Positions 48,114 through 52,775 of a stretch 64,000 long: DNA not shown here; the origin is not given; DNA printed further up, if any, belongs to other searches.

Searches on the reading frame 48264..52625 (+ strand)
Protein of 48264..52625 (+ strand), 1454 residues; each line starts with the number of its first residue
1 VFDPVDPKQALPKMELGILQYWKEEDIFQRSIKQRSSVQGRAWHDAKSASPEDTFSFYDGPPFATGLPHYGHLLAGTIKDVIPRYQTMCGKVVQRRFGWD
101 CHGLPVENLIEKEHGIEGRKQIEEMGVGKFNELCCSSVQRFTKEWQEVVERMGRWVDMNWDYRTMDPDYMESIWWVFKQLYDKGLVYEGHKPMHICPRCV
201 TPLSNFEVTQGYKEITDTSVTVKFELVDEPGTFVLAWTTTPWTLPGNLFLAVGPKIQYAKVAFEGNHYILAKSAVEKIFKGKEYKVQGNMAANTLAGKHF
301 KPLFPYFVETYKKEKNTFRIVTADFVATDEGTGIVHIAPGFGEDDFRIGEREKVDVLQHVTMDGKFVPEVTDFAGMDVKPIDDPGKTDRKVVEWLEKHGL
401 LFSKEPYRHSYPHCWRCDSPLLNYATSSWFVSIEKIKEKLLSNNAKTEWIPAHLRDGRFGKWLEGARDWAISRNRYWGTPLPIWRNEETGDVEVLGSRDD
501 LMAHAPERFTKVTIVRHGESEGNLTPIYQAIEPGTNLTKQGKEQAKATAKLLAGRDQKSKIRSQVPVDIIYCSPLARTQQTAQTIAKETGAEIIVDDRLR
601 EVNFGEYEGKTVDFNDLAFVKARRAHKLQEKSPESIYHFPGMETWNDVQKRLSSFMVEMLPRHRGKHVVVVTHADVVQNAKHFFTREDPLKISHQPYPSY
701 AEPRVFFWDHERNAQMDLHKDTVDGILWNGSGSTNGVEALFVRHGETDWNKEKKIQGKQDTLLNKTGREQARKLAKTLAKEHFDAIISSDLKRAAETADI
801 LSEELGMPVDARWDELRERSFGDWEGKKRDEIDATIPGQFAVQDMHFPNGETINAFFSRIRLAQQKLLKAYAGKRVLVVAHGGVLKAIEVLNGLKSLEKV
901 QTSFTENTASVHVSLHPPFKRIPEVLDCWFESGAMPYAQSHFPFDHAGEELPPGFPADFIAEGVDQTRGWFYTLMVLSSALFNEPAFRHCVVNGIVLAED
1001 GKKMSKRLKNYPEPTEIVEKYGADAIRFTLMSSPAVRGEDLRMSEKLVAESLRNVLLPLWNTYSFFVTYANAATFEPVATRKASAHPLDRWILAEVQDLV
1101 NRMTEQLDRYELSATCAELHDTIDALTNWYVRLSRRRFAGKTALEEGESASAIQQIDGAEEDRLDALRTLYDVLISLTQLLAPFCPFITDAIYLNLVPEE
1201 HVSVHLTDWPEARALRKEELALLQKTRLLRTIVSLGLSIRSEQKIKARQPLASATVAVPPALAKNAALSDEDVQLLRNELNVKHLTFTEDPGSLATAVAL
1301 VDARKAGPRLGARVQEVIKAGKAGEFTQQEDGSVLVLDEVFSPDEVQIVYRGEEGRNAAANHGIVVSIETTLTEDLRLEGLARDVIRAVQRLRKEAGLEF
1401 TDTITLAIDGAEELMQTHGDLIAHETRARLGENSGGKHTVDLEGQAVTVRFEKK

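Call 58: search_protein_families(library=pfam, proteins=[window:48264-52625:+], max_evalue=0.001)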
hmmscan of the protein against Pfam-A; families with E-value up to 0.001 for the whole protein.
window:48264-52625:+ (1454 aa): 5 families
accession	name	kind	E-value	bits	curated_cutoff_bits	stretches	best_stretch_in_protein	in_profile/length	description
PF00133.28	tRNA-synt_1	-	2.8e-129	432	22.7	2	47-504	17-266/414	tRNA synthetases class I (I, L, M and V)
PF00300.27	His_Phos_1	-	7.1e-84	280.7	21.7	2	740-888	2-154/194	Histidine phosphatase superfamily (branch 1)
PF08264.19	Anticodon_1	-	7.3e-26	91.3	25.1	1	1089-1252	1-145/148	Anticodon-binding domain of tRNA ligase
PF19302.4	DUF5915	-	4.5e-24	85.5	27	1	1275-1453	3-194/195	Domain of unknown function (DUF5915)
PF09334.17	tRNA-synt_1g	-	4.4e-15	55.8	20.1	1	62-205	8-132/391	tRNA synthetases class I (M)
